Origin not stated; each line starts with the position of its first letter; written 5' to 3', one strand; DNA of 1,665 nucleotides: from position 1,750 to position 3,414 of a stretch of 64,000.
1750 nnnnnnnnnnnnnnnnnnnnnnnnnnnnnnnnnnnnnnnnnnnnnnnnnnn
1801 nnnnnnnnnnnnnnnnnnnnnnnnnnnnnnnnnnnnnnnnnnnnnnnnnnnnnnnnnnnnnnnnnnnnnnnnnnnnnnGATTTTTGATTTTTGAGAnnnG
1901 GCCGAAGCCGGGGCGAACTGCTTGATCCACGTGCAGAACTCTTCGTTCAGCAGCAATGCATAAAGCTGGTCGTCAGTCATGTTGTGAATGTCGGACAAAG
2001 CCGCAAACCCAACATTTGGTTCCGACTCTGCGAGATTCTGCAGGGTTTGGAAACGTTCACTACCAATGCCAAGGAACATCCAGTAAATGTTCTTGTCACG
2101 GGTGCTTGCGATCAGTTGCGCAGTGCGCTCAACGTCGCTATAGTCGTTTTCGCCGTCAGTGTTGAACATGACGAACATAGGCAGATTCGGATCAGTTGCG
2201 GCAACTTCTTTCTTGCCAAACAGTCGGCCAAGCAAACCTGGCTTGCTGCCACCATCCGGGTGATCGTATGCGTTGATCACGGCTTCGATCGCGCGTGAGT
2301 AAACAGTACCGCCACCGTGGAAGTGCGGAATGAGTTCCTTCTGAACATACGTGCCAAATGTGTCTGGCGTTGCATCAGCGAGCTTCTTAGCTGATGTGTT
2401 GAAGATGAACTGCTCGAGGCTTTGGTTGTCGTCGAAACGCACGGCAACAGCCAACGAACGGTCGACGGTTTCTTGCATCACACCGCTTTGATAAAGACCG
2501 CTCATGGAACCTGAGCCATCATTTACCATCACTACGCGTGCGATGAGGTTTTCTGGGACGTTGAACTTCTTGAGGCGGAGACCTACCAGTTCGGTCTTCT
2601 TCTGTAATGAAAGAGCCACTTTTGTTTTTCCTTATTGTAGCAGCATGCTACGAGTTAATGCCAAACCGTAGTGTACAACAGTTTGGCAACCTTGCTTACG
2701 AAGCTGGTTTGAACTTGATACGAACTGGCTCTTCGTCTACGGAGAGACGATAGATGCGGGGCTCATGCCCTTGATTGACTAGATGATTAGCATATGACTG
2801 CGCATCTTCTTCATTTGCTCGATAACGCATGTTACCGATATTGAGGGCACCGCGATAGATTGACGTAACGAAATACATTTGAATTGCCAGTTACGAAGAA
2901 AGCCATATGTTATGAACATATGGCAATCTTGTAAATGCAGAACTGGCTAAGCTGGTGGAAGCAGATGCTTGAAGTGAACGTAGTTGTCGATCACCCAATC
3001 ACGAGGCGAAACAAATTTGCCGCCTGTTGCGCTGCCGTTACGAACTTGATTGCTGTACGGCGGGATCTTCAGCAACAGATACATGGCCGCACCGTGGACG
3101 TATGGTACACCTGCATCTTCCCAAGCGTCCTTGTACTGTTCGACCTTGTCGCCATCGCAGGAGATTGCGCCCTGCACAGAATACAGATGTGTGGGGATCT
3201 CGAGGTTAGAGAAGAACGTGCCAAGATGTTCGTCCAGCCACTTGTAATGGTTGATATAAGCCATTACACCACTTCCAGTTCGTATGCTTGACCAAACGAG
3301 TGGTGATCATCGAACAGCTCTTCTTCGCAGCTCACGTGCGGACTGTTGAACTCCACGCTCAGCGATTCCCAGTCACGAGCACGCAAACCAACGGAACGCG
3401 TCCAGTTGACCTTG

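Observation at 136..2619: Ter-type stress cluster (TerD – TerC/DUF475 – vWA) carried by a phage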

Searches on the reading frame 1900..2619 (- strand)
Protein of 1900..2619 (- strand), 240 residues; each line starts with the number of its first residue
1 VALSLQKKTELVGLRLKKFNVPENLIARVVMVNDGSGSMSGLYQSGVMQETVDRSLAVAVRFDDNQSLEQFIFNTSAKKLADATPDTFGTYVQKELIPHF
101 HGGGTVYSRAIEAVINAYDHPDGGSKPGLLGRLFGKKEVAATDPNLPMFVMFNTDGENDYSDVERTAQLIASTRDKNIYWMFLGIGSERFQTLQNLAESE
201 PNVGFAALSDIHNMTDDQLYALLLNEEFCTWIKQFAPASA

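Call 3: search_protein_families(library=pfam, proteins=[window:1900-2619:-], max_evalue=0.01)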
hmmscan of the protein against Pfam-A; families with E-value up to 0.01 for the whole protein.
window:1900-2619:- (240 aa): 3 families
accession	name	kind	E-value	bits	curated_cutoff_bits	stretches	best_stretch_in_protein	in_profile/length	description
PF10138.15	vWA-TerF-like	-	1.1e-37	130.6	29.4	1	27-236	2-195/200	vWA found in TerF C terminus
PF00092.34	VWA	-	0.00018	22.2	23.8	1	29-204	2-158/174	von Willebrand factor type A domain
PF13768.12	VWA_3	-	0.00032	21.2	27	0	88-198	42-147/155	von Willebrand factor type A domain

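Call 4: search_protein_families(library=ncbifam, proteins=[window:1900-2619:-], max_evalue=0.01)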
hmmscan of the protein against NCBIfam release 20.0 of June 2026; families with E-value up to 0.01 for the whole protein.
window:1900-2619:- (240 aa): 0 families

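Call 5: search_protein_families(library=phrogs, proteins=[window:1900-2619:-], max_evalue=0.001)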
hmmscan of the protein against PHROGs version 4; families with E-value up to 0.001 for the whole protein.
window:1900-2619:- (240 aa): 1 family
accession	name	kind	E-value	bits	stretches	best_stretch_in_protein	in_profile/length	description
phrog_5359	-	unknown function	5.6e-57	193.9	1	2-235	4-225/229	-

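Call 7: search_protein_families(library=padloc, proteins=[window:1900-2619:-], max_evalue=0.01)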
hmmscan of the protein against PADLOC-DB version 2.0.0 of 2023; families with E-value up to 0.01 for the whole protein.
window:1900-2619:- (240 aa): 0 families

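Call 11: search_dna_similar(query=window:1900-2619:-, collection=phages, mode=protein, max_rows=30)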
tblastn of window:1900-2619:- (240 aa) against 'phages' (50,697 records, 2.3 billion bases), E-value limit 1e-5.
Records with a match: 221; places in all: 222; records where one place covers at least 80% of the query: 219.
Best place of each record, by identity: <60% 221.
By first word of the organism name: Escherichia 106; Pseudomonas 39; Caulobacter 13; Klebsiella 10; Rhizobium 10; Brevundimonas 7; Campylobacter 5; Gordonia 4; Phapecoctavirus 3; Justusliebigvirus 3; and 17 more.
By host as written in the record: Escherichia coli 29; Escherichia coli K-12 MG1655 18; - 17; Pseudomonas syringae pv. actinidiae 16; Caulobacter vibrioides CB15 13; Brevundimonas pondensis LVF1 6; Campylobacter jejuni 5; Escherichia sp. 5; and 78 more.
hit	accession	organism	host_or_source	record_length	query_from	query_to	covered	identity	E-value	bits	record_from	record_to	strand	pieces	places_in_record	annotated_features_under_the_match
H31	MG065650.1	Campylobacter phage B15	Campylobacter jejuni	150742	3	232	96%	37.4%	3e-36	140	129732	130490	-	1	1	record has no annotation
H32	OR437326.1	Escherichia phage iGC_PHA_EC001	Escherichia coli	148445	3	232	96%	37.4%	5e-36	140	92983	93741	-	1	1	hypothetical protein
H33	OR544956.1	Escherichia phage vB_EcoM_EP57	Escherichia coli O157:H7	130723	3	232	96%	37.4%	7e-36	139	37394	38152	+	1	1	hypothetical protein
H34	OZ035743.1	Phapecoctavirus DIJ07P1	-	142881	3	232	96%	37.4%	7e-36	139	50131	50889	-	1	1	record has no annotation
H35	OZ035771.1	Phapecoctavirus DIJ07P2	-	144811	3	232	96%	37.4%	7e-36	139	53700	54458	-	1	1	record has no annotation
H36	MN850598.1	Escherichia phage nieznany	Escherichia coli K-12 MG1655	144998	3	232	96%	37.4%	7e-36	139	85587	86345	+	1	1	hypothetical protein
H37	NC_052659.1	Escherichia phage nieznany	Escherichia coli K-12 MG1655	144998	3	232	96%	37.4%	7e-36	139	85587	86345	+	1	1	hypothetical protein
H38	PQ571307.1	Shigella phage SF1-1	Shigella flexneri SB2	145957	3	232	96%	37.4%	7e-36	139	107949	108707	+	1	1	VWA domain-containing protein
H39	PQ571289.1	Escherichia phage EF1-1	Escherichia fergusonii T12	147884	3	232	96%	37.4%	7e-36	139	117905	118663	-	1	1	VWA domain-containing protein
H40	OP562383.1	Acinetobacter phage vB_AbaM_ ABPW7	Acinetobacter sp.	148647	3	232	96%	37.4%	7e-36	139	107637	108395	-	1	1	hypothetical protein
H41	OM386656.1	Escherichia phage vB_EcoM_ESCO25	Escherichia coli APEC BEN3573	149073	3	232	96%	37.4%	7e-36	139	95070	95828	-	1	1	hypothetical protein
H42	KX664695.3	Escherichia phage ESCO5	Escherichia coli BEN 5202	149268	3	232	96%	37.4%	7e-36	139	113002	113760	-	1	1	hypothetical protein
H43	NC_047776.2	Escherichia phage ESCO5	Escherichia coli BEN 5202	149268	3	232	96%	37.4%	7e-36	139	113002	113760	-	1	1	hypothetical protein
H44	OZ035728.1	Phapecoctavirus 536P1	-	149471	3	232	96%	37.4%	7e-36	139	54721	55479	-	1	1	record has no annotation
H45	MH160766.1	Escherichia phage vB_EcoM-Ro121lw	Escherichia sp. STEC O121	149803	3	232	96%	37.4%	7e-36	139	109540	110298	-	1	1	hypothetical protein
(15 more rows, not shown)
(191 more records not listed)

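Call 57: search_solved_structures(query=window:1900-2619:-, max_evalue=1, show_alignments=1)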
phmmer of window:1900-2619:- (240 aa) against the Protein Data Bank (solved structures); distinct sequences matched with E-value up to 1: 0.

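Call 73: find_related_loci(query=A5, collection=genome_contigs, flank=6000)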
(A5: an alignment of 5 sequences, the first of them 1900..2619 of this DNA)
Query A5 (240 aa) in genome_contigs; peptide patterns used: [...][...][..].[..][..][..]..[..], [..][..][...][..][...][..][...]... (x = any residue, [..] = any of these).
254 stretches matched a pattern; 2 encode a relative of the query (tblastn E <= 1e-3); 2 distinct loci.
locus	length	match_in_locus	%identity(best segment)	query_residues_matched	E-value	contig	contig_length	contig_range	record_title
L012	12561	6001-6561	31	27-233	5e-28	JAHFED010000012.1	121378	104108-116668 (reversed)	MAG: Myxococcales bacterium isolate nzgw260 NODE_94_length_121379_cov_5.151330, whole genome shotgun sequence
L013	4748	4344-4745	28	24-180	2e-14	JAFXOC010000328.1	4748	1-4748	MAG: Selenomonadaceae bacterium isolate RGIG6591 Sheep_Rumen-1__c829510, whole genome shotgun sequence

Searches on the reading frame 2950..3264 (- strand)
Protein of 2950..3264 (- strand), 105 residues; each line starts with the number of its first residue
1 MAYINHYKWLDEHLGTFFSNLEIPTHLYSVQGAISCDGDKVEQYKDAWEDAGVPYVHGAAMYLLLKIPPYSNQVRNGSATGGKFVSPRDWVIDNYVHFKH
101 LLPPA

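Call 3: search_protein_families(library=pfam, proteins=[window:2950-3264:-], max_evalue=0.01)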
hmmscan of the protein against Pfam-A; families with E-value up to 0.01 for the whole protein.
window:2950-3264:- (105 aa): 0 families

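Call 5: search_protein_families(library=phrogs, proteins=[window:2950-3264:-], max_evalue=0.001)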
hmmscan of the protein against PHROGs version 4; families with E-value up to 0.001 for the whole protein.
window:2950-3264:- (105 aa): 1 family
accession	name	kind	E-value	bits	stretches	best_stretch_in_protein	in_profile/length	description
phrog_18760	-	unknown function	4.5e-11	44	1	25-103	31-100/100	-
